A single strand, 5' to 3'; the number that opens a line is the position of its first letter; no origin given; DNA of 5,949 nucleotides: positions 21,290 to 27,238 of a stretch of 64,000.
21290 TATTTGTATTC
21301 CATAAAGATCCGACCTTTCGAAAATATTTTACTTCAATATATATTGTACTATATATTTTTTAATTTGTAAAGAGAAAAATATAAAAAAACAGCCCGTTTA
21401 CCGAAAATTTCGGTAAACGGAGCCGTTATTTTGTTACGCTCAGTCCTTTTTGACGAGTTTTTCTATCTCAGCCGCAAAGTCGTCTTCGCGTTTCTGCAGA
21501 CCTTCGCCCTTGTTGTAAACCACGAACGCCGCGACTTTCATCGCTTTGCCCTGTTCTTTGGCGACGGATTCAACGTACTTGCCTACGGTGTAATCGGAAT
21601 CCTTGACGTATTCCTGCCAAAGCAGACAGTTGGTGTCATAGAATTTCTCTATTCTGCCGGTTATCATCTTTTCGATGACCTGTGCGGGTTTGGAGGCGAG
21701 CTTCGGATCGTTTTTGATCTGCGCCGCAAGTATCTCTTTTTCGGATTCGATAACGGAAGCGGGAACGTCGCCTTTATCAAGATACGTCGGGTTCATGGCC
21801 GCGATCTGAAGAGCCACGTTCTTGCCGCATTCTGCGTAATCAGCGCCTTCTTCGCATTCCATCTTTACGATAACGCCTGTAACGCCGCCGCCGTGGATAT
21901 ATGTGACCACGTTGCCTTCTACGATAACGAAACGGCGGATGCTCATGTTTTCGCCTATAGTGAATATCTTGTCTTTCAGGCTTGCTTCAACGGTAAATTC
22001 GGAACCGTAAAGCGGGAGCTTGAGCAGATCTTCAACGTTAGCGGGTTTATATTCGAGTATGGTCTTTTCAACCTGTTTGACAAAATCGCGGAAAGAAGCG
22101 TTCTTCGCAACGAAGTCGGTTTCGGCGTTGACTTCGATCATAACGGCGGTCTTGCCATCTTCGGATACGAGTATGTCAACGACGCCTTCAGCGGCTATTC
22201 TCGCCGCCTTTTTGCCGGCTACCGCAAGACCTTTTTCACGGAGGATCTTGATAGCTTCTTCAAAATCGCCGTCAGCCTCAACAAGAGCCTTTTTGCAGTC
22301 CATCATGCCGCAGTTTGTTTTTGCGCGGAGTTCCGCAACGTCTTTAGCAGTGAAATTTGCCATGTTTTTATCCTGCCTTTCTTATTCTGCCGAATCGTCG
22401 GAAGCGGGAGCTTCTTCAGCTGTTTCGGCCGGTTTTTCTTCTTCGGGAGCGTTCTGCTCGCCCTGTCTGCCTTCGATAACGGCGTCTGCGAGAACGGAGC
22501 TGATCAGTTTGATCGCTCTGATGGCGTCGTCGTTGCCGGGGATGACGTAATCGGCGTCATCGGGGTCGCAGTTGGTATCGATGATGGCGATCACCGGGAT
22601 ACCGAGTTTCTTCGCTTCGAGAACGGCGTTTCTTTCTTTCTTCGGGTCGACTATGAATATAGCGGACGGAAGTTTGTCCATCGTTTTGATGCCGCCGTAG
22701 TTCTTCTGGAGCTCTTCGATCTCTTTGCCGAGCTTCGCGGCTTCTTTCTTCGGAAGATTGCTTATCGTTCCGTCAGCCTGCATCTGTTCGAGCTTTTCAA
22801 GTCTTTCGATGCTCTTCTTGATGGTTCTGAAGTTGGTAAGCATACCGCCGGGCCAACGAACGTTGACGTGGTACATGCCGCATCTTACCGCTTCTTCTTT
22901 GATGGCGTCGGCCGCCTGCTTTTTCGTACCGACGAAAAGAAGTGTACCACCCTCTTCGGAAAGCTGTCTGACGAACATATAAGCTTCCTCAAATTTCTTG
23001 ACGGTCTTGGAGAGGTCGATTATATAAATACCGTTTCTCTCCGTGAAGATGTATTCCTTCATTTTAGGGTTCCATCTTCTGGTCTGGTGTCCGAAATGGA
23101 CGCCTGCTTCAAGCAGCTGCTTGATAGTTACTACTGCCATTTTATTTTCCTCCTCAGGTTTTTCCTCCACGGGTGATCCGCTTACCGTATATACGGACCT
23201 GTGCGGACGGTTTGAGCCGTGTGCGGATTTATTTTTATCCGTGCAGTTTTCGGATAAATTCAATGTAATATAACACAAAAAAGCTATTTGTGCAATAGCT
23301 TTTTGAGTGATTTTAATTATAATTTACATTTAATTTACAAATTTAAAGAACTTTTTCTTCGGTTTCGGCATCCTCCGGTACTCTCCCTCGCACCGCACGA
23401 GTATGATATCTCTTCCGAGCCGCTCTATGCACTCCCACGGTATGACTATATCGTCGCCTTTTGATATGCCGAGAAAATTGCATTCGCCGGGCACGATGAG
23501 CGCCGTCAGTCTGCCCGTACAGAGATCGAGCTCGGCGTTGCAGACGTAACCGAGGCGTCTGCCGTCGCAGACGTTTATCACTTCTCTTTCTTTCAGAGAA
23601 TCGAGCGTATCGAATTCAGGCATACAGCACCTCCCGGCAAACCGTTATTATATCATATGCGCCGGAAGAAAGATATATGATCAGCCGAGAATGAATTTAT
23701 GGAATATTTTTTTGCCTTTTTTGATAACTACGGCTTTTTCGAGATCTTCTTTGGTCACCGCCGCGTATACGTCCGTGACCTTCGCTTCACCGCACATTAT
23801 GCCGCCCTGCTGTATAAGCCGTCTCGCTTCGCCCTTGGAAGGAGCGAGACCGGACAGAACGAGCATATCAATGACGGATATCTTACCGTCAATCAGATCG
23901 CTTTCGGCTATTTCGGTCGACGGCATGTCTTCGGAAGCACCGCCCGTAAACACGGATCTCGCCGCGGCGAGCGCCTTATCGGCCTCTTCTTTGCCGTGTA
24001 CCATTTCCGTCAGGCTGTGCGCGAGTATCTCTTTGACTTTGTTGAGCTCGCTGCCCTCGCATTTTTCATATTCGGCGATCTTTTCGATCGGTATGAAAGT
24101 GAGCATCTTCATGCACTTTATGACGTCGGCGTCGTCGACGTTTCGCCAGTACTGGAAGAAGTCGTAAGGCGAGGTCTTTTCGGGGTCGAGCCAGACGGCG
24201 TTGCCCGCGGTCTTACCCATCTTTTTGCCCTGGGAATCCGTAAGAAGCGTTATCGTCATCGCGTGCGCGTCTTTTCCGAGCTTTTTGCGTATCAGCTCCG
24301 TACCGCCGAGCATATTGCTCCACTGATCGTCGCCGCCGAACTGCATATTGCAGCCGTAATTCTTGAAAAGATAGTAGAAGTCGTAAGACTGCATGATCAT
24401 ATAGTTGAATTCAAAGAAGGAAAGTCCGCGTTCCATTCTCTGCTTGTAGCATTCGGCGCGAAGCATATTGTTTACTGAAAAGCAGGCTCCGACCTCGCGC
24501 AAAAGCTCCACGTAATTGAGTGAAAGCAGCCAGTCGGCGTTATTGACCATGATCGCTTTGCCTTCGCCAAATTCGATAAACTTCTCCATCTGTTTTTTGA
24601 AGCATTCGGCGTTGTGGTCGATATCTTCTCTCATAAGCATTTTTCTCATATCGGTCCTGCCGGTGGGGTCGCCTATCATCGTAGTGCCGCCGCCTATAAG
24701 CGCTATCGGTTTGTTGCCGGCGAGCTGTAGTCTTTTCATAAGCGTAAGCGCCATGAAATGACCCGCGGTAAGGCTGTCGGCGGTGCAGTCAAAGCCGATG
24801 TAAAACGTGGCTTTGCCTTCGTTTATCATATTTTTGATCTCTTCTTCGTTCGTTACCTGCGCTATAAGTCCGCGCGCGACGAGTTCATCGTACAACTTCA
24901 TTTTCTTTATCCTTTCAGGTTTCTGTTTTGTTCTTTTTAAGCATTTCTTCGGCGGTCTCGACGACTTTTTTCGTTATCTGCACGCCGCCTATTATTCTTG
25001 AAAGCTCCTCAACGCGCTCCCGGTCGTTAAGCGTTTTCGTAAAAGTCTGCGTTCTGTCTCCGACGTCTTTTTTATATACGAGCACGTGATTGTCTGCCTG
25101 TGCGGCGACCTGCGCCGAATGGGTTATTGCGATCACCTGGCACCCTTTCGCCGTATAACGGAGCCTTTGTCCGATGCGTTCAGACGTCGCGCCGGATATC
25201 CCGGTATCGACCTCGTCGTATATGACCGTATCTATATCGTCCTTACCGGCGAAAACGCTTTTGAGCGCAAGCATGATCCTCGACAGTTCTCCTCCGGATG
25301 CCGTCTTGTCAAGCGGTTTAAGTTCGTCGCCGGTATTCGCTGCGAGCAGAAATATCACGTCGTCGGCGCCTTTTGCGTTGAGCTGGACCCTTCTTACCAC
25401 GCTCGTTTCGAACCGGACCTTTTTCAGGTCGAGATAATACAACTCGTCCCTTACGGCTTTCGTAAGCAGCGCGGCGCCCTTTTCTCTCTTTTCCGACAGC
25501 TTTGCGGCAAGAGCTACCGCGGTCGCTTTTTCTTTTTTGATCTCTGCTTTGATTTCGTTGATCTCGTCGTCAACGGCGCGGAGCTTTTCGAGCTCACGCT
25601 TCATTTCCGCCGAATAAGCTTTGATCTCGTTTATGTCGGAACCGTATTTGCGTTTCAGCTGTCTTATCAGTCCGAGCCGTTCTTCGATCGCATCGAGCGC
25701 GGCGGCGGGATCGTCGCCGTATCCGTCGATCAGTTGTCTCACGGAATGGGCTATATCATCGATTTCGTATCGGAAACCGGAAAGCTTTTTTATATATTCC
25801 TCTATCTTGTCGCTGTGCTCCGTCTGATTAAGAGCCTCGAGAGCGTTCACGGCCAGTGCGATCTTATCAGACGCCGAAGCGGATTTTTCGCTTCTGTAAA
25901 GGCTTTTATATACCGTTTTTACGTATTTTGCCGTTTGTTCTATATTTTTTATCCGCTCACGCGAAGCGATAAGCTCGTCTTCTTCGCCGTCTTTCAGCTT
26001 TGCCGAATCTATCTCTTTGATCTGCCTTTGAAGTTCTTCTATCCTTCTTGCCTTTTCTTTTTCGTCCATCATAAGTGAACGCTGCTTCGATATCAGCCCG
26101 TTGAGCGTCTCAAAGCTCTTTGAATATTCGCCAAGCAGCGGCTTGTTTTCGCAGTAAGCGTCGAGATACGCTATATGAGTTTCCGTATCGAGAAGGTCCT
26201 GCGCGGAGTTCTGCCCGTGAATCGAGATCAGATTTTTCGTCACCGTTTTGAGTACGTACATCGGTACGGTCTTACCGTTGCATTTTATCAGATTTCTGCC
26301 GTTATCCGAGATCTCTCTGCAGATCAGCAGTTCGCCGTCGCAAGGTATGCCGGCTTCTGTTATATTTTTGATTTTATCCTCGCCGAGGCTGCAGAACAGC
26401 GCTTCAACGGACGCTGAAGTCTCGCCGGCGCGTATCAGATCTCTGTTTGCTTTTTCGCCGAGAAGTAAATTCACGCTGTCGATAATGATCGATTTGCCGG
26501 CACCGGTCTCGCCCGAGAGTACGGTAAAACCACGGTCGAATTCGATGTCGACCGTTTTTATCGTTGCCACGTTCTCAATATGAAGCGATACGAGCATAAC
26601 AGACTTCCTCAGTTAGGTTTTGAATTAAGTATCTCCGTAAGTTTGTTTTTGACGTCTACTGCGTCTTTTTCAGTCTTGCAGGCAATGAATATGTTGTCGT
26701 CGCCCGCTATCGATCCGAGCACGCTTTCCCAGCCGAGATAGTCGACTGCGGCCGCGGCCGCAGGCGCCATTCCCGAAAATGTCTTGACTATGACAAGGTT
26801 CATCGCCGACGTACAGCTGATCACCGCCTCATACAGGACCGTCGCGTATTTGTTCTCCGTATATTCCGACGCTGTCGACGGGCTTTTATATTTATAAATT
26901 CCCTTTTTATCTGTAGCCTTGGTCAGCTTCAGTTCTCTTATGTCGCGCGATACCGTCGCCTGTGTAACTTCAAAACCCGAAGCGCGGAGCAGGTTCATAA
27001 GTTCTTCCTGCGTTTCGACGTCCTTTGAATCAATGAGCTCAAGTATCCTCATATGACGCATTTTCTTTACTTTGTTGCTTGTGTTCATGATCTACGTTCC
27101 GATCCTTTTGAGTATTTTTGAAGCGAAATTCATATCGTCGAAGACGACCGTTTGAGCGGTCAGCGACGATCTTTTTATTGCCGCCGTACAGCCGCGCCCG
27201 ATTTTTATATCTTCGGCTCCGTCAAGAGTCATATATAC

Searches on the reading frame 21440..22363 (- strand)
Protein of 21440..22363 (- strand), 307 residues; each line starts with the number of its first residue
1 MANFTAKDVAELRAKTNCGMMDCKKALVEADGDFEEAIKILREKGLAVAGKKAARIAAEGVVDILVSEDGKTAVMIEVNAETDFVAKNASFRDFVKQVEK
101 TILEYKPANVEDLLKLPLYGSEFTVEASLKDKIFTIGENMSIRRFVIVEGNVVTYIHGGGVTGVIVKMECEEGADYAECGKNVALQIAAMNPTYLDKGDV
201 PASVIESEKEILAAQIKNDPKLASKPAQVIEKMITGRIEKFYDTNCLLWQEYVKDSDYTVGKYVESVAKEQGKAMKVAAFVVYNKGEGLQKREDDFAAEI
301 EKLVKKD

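Call 77: search_protein_families(library=pfam, proteins=[window:21440-22363:-], max_evalue=0.00001)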
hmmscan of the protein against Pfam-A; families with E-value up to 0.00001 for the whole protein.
window:21440-22363:- (307 aa): 1 family
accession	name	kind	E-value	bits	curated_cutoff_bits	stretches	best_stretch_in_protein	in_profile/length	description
PF00889.24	EF_TS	-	1.2e-65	221.3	27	1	73-287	1-204/204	Elongation factor TS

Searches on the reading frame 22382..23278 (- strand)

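Call 77: search_protein_families(library=pfam, proteins=[window:22382-23278:-], max_evalue=0.00001)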
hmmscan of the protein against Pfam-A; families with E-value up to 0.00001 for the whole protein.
window:22382-23278:- (298 aa): 1 family
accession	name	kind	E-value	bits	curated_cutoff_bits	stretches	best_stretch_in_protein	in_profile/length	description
PF00318.25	Ribosomal_S2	-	1.3e-101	338.8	26.1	1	55-270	1-216/216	Ribosomal protein S2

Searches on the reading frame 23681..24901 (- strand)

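Call 77: search_protein_families(library=pfam, proteins=[window:23681-24901:-], max_evalue=0.00001)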
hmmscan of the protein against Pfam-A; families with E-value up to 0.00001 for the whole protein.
window:23681-24901:- (406 aa): 3 families
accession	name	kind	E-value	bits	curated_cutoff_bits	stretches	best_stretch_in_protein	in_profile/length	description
PF00579.31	tRNA-synt_1b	-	2e-75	254.3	21.1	1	28-318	3-291/292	tRNA synthetases class I (W and Y)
PF22421.1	SYY_C-terminal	-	1.1e-12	48.1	27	1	324-401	7-81/83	Tyrosine--tRNA ligase SYY-like C-terminal domain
PF01479.30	S4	-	7.2e-06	26.1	22.8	0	345-386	4-46/48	S4 domain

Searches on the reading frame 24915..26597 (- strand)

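Call 78: search_protein_families(library=pfam, proteins=[window:24915-26597:-], max_evalue=0.00001)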
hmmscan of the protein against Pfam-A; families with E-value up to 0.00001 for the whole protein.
window:24915-26597:- (560 aa): 2 families
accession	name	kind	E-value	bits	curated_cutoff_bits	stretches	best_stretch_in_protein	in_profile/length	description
PF02463.25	SMC_N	-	2.6e-19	69.9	40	1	2-511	2-215/220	RecF/RecN/SMC N terminal domain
PF13476.12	AAA_23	-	1.3e-11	46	27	1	4-224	1-191/201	AAA domain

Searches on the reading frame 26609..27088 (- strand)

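Call 78: search_protein_families(library=pfam, proteins=[window:26609-27088:-], max_evalue=0.00001)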
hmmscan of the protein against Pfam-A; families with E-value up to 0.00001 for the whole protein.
window:26609-27088:- (159 aa): 2 families
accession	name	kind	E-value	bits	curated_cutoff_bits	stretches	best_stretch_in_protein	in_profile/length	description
PF02863.23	Arg_repressor_C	-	6.3e-23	80.8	25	1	86-151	2-67/68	Arginine repressor, C-terminal domain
PF01316.27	Arg_repressor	-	1.6e-22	79.5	27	1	8-70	3-65/70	Arginine repressor, DNA binding domain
